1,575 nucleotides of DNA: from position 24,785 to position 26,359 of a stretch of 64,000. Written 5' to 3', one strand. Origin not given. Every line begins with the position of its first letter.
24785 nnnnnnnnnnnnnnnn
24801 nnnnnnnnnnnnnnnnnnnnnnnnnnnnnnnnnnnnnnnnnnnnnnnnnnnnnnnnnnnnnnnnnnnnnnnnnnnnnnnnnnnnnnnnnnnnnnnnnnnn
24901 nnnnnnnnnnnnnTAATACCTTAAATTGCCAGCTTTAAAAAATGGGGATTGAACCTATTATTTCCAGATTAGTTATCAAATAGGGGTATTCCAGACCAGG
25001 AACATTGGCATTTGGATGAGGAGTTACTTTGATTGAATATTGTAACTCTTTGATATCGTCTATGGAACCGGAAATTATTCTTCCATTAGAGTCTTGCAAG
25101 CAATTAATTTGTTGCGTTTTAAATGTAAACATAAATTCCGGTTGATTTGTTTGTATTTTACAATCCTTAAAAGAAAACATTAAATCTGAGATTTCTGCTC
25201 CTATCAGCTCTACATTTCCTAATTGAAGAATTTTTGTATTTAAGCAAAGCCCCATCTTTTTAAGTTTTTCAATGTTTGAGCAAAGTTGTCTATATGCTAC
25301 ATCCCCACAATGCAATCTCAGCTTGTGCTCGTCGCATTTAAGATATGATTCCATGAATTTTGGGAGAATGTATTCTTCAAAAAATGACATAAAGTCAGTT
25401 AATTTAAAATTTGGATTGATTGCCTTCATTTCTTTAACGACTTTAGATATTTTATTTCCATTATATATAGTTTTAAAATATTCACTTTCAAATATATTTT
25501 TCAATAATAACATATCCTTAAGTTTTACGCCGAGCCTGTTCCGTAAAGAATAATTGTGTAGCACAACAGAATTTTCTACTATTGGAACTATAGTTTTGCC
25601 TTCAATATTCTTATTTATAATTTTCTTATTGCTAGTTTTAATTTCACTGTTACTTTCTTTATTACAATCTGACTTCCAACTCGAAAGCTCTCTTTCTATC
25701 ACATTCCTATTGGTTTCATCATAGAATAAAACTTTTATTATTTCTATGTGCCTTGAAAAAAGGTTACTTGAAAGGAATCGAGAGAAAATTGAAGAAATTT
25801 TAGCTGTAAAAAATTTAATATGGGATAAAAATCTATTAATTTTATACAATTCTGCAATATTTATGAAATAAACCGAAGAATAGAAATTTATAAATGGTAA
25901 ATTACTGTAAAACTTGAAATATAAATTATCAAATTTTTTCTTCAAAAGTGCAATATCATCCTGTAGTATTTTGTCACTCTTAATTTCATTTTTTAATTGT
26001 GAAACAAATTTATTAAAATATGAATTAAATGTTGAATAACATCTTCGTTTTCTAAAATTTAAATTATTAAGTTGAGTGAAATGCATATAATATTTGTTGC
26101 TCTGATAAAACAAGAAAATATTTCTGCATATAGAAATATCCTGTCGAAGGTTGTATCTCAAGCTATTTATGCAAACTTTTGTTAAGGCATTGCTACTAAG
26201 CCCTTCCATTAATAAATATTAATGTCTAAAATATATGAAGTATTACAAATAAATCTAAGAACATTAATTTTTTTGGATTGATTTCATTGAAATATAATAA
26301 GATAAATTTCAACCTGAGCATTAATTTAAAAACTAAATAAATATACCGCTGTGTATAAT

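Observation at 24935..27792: Divergent Tim44-like / PLD-type cardiolipin-pathway synthase gene pair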

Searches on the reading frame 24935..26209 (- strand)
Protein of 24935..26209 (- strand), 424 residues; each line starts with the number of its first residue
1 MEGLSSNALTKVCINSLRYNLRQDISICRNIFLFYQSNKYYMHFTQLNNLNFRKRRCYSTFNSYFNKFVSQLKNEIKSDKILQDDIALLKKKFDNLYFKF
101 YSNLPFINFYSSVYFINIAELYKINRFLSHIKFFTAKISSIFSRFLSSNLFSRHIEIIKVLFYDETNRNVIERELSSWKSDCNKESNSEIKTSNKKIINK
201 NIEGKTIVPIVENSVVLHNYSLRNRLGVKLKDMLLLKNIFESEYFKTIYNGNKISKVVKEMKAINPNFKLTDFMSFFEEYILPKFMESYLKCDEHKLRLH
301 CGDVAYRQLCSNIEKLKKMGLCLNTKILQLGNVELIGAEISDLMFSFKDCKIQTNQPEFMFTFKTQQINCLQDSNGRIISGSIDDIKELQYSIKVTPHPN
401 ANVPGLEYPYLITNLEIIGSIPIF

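Call 4: search_protein_families(library=ncbifam, proteins=[window:24935-26209:-], max_evalue=1)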
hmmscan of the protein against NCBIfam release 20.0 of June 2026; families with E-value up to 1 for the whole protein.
window:24935-26209:- (424 aa): 2 families
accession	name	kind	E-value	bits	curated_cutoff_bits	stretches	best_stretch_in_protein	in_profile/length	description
TIGR00984.1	3a0801s03tim44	subfamily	9.4e-22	77.6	552.35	1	244-395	220-359/376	mitochondrial import inner membrane, translocase subunit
NF033779.0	Tim44_TimA_adap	subfamily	8.9e-08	32.3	80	1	251-389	68-193/215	Tim44/TimA family putative adaptor protein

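Call 5: search_protein_families(library=pfam, proteins=[window:24935-26209:-], max_evalue=1)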
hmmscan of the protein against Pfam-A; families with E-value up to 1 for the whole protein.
window:24935-26209:- (424 aa): 1 family
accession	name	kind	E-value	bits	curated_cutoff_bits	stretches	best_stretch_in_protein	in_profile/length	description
PF04280.21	Tim44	-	3e-22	79.7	29.6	1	255-402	2-136/147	Tim44-like domain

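Call 7: list_cluster_members(proteins=[window:24935-26209:-, window:26395-27792:+, window:1141-1875:-, window:23870-24916:+])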
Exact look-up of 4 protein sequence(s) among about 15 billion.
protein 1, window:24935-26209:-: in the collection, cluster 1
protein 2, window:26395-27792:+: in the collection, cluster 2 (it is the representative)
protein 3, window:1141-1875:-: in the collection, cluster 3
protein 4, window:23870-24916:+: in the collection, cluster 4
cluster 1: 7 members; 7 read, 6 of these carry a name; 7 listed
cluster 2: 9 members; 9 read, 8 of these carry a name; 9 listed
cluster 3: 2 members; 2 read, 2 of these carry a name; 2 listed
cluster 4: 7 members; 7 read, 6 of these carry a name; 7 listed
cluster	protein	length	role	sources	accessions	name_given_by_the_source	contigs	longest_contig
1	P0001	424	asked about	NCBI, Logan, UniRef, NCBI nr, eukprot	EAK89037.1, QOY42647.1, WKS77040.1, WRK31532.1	possible mitochondrial import inner membrane, translocase subunit TIM44 [Cryptosporidium ... | Possible mitochondrial import inner membrane, translocase subunit TIM44 n=2 ... | QOY42647.1 hypothetical protein CPATCC_001304 [Cryptosporidium parvum]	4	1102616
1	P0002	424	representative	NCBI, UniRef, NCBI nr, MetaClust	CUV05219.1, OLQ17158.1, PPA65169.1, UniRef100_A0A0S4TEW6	unnamed protein product [Cryptosporidium hominis] | Tim44-like domain-containing protein n=1 Tax=Cryptosporidium hominis TaxID=237895 ... | Mitochondrial import inner membrane translocase subunit tim44 [Cryptosporidium hominis]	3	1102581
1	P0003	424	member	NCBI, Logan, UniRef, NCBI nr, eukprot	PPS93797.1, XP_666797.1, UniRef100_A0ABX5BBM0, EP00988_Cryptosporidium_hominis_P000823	Tim44-like domain containing protein [Cryptosporidium hominis] | Tim44-like domain containing protein n=1 Tax=Cryptosporidium hominis TaxID=237895 ... | mitochondrial import inner membrane translocase [Cryptosporidium hominis TU502]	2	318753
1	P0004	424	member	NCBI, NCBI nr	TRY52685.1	Tim44-like domain containing protein [Cryptosporidium tyzzeri]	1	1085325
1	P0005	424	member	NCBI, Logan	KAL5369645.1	translocase subunit TIM44 [Cryptosporidium parvum]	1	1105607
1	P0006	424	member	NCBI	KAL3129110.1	translocase subunit TIM44 [Cryptosporidium hominis]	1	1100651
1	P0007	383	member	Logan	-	-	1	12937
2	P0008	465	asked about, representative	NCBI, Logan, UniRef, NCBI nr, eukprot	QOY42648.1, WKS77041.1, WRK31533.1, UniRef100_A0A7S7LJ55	Phospholipase D/Transphosphatidylase [Cryptosporidium parvum] | PLD phosphodiesterase domain-containing protein n=2 Tax=Cryptosporidium parvum TaxID=5807 ... | QOY42648.1 hypothetical protein CPATCC_001305 [Cryptosporidium parvum]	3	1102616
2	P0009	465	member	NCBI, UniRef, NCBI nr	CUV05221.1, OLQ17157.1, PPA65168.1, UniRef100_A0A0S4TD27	unnamed protein product [Cryptosporidium hominis] | PLD phosphodiesterase domain-containing protein n=1 Tax=Cryptosporidium hominis ... | putative cardiolipin synthase YbhO [Cryptosporidium hominis]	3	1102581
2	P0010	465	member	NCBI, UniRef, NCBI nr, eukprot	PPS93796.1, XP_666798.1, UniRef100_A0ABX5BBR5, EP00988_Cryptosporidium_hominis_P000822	Phospholipase D/Transphosphatidylase [Cryptosporidium hominis] | Phospholipase D/Transphosphatidylase n=1 Tax=Cryptosporidium hominis TaxID=237895 ... | cardiolipin synthetase [Cryptosporidium hominis TU502]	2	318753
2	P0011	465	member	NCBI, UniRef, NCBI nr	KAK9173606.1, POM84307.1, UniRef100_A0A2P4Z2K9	PLD-like domain protein [Cryptosporidium meleagridis] | PLD-like domain protein n=1 Tax=Cryptosporidium meleagridis TaxID=93969 ...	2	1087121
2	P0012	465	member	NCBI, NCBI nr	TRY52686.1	Phospholipase D/Transphosphatidylase [Cryptosporidium tyzzeri]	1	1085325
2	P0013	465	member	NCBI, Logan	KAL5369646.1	phosphatidylserine/phosphatidylglycerophosphate/cardiolipin synthase [Cryptosporidium ...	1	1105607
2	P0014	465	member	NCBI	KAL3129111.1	hypothetical protein CHM_3g2940 [Cryptosporidium hominis]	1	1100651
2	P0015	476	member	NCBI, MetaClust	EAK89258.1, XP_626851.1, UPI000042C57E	probable phosphatidylserine/phosphatidylglycerophosphate/cardiolipin synthase, 2x ... | status=active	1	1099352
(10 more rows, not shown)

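Call 22: search_solved_structures(query=window:24935-26209:-, max_evalue=0.01, show_alignments=1)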
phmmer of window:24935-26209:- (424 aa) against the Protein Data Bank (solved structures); distinct sequences matched with E-value up to 0.01: 5.
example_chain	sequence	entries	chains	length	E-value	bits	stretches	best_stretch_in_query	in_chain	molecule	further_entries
2cw9_A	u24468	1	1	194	9e-08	35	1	248-391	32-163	translocase of inner mitochondrial membrane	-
8e1m_C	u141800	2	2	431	2.1e-07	33.8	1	166-340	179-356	Mitochondrial import inner membrane translocase subunit TIM44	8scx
9j9b_C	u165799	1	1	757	5.3e-07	32.5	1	166-340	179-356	Mitochondrial import inner membrane translocase subunit TIM44,L-lactate dehydrogenase (cyt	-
3qk9_A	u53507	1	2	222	2.7e-06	30.2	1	199-340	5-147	Mitochondrial import inner membrane translocase subunit TIM44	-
2fxt_A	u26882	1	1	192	2.1e-05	27.3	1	249-340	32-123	Import inner membrane translocase subunit TIM44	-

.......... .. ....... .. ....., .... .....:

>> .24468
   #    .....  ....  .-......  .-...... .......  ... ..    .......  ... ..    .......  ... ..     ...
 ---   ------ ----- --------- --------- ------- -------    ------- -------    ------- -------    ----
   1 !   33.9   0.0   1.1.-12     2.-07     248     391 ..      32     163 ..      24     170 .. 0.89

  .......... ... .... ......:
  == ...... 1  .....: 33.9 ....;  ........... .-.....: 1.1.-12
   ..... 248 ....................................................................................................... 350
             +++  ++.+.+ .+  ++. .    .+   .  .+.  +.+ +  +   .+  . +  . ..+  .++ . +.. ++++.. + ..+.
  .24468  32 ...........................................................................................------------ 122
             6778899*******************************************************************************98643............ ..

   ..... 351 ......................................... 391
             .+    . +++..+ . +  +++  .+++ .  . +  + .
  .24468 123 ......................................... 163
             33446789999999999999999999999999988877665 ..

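Call 37: find_encoding_contigs(protein=P0011, flank=4000, max_places=1)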
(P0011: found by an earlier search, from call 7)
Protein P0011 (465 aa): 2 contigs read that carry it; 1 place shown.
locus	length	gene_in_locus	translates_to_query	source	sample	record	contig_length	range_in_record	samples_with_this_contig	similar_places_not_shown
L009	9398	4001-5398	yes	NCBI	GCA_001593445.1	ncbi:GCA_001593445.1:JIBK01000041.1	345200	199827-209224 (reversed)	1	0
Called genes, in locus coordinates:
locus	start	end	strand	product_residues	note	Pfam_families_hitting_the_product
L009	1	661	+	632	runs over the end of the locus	PF07714:PK_Tyr_Ser-Thr, PF00069:Pkinase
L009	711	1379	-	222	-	-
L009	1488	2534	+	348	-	PF03416:Peptidase_C54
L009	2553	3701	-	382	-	PF04280:Tim44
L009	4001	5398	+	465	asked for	PF13091:PLDc_2, PF00614:PLDc (faint), PF13091:PLDc_2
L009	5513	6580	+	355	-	PF17903:KH_KRR1_1st, PF21800:KH_KRR1_2nd, PF22891:KH_PNO1_2nd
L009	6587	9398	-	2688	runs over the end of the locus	PF24515:ARM_KNTC1_3rd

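Call 43: search_solved_structures(query=window:24935-26209:-, max_evalue=0.01, show_alignments=2)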
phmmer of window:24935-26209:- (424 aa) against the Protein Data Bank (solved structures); distinct sequences matched with E-value up to 0.01: 5.
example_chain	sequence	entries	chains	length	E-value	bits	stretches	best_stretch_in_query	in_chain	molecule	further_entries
2cw9_A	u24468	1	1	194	9e-08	35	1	248-391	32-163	translocase of inner mitochondrial membrane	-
8e1m_C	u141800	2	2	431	2.1e-07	33.8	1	166-340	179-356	Mitochondrial import inner membrane translocase subunit TIM44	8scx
9j9b_C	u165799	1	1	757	5.3e-07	32.5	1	166-340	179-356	Mitochondrial import inner membrane translocase subunit TIM44,L-lactate dehydrogenase (cyt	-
3qk9_A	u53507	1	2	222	2.7e-06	30.2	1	199-340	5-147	Mitochondrial import inner membrane translocase subunit TIM44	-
2fxt_A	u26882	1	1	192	2.1e-05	27.3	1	249-340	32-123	Import inner membrane translocase subunit TIM44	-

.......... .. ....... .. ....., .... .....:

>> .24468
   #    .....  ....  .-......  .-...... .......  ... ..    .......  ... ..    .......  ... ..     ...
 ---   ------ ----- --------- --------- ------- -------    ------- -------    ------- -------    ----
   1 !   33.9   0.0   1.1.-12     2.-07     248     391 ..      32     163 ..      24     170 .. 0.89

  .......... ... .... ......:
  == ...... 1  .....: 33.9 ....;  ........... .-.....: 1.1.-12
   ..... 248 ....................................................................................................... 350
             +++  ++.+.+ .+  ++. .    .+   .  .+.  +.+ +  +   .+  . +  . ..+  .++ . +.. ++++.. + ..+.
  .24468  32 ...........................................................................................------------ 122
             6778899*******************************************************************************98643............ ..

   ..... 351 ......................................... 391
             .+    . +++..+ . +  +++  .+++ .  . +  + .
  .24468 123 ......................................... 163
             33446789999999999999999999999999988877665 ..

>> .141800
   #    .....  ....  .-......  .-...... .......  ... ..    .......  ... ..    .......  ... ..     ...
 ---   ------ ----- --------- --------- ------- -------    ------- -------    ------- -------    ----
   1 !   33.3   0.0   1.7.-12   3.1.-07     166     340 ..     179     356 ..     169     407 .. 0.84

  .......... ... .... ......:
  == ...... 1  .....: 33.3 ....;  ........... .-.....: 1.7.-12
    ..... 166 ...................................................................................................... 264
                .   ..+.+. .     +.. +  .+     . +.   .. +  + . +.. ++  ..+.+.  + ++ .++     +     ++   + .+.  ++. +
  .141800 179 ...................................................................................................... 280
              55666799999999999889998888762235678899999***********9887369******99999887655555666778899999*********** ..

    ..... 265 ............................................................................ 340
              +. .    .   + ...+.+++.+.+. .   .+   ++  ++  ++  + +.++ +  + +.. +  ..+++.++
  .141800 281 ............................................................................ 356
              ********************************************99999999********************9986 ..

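Call 56: find_homologous_proteins(query=window:24935-26209:-, max_evalue=0.00001)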
Query window:24935-26209:- (424 aa): 9 proteins with E <= 0.00001 among 3559 candidates.
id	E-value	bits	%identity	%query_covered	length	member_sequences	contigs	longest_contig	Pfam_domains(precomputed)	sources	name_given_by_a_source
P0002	3.0e-265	898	97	100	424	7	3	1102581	PF04280.22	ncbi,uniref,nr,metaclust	ncbi:unnamed protein product [Cryptosporidium hominis]|uniref:Tim44-like domain-containing protein n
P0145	5.9e-220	749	90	90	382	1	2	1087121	PF04280.22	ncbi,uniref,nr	ncbi:Tim44-like domain protein [Cryptosporidium meleagridis]|uniref:Tim44-like domain protein n=1 Ta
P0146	1.0e-164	567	66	95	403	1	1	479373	PF04280.22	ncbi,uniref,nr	ncbi:mitochondrial import inner membrane [Cryptosporidium sp. chipmunk genotype I]|uniref:mitochondr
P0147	5.5e-151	522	61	100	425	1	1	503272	PF04280.22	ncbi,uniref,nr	ncbi:mitochondrial import inner translocase subunit TIM44 [Cryptosporidium ubiquitum]|uniref:Mitocho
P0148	2.2e-136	473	56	100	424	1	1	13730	PF04280.22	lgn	-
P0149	9.9e-128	445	55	100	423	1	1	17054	PF04280.22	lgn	-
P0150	5.9e-118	413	52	100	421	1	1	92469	PF04280.22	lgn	-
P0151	1.3e-68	250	41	84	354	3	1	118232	PF04280.22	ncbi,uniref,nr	ncbi:translocase subunit TIM44 [Cryptosporidium canis]|uniref:Translocase subunit TIM44 n=1 Tax=Cryp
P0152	3.3e-35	140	34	50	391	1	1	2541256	PF04280.22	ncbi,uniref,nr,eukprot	ncbi:mitochondrial inner membrane translocase subunit TIM44, putative [Babesia bigemina]|uniref:Mito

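Call 75: find_encoding_contigs(protein=P0152, flank=10000, max_places=1)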
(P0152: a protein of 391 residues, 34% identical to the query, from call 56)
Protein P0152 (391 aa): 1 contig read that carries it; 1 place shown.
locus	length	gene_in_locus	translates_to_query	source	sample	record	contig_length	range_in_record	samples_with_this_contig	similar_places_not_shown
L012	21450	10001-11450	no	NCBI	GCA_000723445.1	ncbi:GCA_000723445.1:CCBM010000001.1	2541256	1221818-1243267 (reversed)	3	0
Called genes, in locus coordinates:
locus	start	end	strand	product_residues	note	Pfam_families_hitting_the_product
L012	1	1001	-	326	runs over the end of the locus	PF00069:Pkinase, PF07714:PK_Tyr_Ser-Thr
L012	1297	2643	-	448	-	-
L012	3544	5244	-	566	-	PF16367:RRM_7 (faint), PF22976:RRM_10 (faint), PF00076:RRM_1, PF05172:RRM_Nup35 (faint), PF08777:RRM_3 (faint), PF00076:RRM_1, PF00076:RRM_1, PF00658:MLLE, +1 more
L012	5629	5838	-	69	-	-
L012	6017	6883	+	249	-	PF04939:RRS1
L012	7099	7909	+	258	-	PF01025:GrpE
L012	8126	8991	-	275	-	-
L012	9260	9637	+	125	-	PF01423:LSM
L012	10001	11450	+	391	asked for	PF04280:Tim44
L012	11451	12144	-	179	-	PF02466:Tim17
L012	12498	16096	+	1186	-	PF14500:MMS19_N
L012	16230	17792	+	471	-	PF05721:PhyH (weak)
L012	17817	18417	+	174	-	PF17175:MOLO1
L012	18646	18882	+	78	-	-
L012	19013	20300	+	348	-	PF02779:Transket_pyr, PF02780:Transketolase_C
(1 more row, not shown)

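Call 76: predict_structure(alignment_id=A2)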
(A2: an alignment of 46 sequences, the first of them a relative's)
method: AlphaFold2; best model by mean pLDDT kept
length: 465 residues; sequences in the alignment: 46
mean_pLDDT: 87.3   pTM: 0.86
mean pLDDT of the five models: 87.3, 86.9, 86.6, 85.7, 85.2
residues with pLDDT >= 90: 319; 70-90: 76; 50-70: 39; < 50: 31
segments of 3 or more residues with pLDDT < 50: 1-5, 192-207, 222-229
pLDDT, mean of each block of 10 residues (from residue 1): 49 62 93 88 89 94 97 94 98 97 97 98 95 96 98 69 85 98 85 43 47 57 44 89 98 94 89 95 93 95 96 95 95 96 86 91 90 92 98 92 95 98 93 90 92 92 81
secondary structure, 60 per line:
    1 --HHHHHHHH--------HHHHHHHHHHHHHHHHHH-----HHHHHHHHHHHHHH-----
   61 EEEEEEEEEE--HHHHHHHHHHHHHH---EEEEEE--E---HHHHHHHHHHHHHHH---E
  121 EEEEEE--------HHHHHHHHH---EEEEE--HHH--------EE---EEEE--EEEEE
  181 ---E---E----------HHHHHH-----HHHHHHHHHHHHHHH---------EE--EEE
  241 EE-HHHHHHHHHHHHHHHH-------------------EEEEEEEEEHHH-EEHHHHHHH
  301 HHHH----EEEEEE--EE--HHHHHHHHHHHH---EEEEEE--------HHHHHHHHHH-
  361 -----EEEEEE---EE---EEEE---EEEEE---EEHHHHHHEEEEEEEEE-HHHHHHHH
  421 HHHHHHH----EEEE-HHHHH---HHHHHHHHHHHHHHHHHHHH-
elements in order: H3-10 H19-36 H42-55 E61-70 H73-86 E90-95 H102-116 E120-126 H135-143 E147-151 E170-173 E176-180 H199-204 H210-224 E238-242 H244-259 E279-287 H294-304 E309-314 H321-332 E336-341 H350-359 E366-371 E380-383 E387-391 H397-402 E403-411 H413-427 E432-435 H437-441 H445-464

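Call 79: fold_search(model_id=the predicted structure, library=pdb)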
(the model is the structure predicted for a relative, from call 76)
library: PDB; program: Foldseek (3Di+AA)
matches with E <= 10: 936; with E <= 0.001: 131
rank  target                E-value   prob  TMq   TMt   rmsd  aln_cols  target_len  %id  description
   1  6ohr_B                2.3e-21  1.00  0.57  0.48   6.4       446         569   17  Structure of compound 5 bound human Phospholipase D1 catalytic domain (released 2020-02-19)
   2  6ohr_C                8.6e-21  1.00  0.58  0.48   6.4       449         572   16  Structure of compound 5 bound human Phospholipase D1 catalytic domain (released 2020-02-19)
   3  7e0m_A                1.4e-20  1.00  0.58  0.69   5.7       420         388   13  Crystal structure of phospholipase D (released 2021-12-22)
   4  6ohr_E                1.5e-20  1.00  0.58  0.49   6.3       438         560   17  Structure of compound 5 bound human Phospholipase D1 catalytic domain (released 2020-02-19)
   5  6u8z                  1.8e-20  1.00  0.57  0.47   6.8       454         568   17  Crystal Structure of Catalytic Domain of Human Phospholipase D1 (released 2020-03-18)
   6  6ohr_D                2.0e-20  1.00  0.58  0.49   6.3       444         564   16  Structure of compound 5 bound human Phospholipase D1 catalytic domain (released 2020-02-19)
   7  6ohr_A                2.6e-20  1.00  0.59  0.48   6.0       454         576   16  Structure of compound 5 bound human Phospholipase D1 catalytic domain (released 2020-02-19)
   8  6ohs_A                8.5e-20  1.00  0.59  0.48   8.9       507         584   15  Structure of compound 3 (ML299) bound human Phospholipase D2 catalytic domain (released 2020-02-19)
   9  7e0m_B                9.0e-20  1.00  0.58  0.70   5.9       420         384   13  Crystal structure of phospholipase D (released 2021-12-22)
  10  6ohp_B                1.6e-19  1.00  0.58  0.47   7.5       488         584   16  Structure of compound 1 (halopemide) bound human Phospholipase D2 catalytic domain (released 2020-02-19)
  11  7svp_D                1.8e-19  1.00  0.60  0.51   6.6       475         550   17  Structure of compound 34 bound to human Phospholipase D2 catalytic domain (released 2023-01-25)
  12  6oho_A                1.8e-19  1.00  0.56  0.45   7.7       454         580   16  Structure of human Phospholipase D2 catalytic domain (released 2020-02-19)
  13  7svp_B                2.0e-19  1.00  0.57  0.47   7.1       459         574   15  Structure of compound 34 bound to human Phospholipase D2 catalytic domain (released 2023-01-25)
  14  6ohp_D                2.7e-19  1.00  0.57  0.47   7.3       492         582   15  Structure of compound 1 (halopemide) bound human Phospholipase D2 catalytic domain (released 2020-02-19)
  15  6ohp_C                2.7e-19  1.00  0.57  0.47   6.8       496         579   16  Structure of compound 1 (halopemide) bound human Phospholipase D2 catalytic domain (released 2020-02-19)
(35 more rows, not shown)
